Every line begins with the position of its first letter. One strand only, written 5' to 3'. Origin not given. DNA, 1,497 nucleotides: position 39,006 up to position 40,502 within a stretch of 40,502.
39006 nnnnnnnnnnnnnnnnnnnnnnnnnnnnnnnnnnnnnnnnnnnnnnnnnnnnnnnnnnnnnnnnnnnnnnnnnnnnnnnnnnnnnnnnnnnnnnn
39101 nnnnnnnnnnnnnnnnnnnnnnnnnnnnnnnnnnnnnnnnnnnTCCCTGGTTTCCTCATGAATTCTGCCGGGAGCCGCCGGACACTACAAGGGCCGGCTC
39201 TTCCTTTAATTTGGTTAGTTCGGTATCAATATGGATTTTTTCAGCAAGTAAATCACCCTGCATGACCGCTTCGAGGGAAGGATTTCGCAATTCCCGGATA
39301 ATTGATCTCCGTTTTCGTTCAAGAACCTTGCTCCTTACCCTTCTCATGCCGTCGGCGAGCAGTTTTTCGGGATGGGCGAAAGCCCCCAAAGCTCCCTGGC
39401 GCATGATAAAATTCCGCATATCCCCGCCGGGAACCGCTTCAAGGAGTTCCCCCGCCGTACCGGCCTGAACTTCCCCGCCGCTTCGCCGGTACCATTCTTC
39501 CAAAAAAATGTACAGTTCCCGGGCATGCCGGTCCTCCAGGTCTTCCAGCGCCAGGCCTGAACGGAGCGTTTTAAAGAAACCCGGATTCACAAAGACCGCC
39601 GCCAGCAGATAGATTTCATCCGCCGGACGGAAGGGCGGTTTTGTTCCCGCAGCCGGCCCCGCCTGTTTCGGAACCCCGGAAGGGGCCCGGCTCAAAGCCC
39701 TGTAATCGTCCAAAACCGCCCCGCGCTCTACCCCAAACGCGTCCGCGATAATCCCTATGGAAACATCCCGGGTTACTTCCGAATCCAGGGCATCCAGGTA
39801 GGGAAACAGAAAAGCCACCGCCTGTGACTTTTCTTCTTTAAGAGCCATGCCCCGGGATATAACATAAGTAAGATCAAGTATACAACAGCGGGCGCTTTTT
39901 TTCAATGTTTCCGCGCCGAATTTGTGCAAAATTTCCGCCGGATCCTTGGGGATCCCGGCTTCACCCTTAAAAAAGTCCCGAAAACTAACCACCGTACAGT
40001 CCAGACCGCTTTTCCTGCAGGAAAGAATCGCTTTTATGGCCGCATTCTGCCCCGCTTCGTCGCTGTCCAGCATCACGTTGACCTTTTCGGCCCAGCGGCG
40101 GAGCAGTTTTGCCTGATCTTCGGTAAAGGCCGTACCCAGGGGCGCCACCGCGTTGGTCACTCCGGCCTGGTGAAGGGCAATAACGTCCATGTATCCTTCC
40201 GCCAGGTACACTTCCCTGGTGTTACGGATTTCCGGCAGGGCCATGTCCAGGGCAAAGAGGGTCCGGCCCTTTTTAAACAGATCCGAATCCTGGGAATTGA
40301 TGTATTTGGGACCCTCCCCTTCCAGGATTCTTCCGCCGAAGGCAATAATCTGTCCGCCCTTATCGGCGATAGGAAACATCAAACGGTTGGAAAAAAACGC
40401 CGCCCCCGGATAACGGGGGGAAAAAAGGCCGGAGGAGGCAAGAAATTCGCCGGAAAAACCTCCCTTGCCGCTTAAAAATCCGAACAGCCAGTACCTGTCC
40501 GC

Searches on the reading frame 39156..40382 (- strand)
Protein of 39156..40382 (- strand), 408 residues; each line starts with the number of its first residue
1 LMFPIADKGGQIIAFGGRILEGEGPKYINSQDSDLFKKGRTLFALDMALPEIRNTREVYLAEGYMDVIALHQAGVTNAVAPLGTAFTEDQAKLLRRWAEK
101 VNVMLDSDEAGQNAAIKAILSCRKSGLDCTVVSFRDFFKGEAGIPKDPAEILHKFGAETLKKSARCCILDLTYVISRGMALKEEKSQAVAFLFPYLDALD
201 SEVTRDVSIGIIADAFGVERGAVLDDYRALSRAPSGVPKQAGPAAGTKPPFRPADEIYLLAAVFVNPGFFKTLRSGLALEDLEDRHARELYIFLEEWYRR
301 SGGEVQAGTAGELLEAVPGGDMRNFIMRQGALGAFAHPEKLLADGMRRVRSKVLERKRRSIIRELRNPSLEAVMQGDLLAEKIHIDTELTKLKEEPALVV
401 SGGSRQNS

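Call 60: search_protein_families(library=pfam, proteins=[window:39156-40382:-], max_evalue=0.00001)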
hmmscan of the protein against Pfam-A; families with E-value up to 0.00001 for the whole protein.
window:39156-40382:- (408 aa): 4 families
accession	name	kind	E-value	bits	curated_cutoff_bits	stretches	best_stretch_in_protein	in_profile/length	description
PF13662.12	Toprim_4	-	6.6e-20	71.6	25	1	57-132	2-84/85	Toprim domain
PF13155.12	Toprim_2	-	7.6e-20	71.5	22.1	1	59-135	1-79/88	Toprim-like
PF08275.17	DNAG_N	-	9.2e-16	58.5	26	1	1-48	79-127/128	DNA primase catalytic core, N-terminal domain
PF01751.28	Toprim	-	1.4e-11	44.9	23.1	1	57-124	1-86/96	Toprim domain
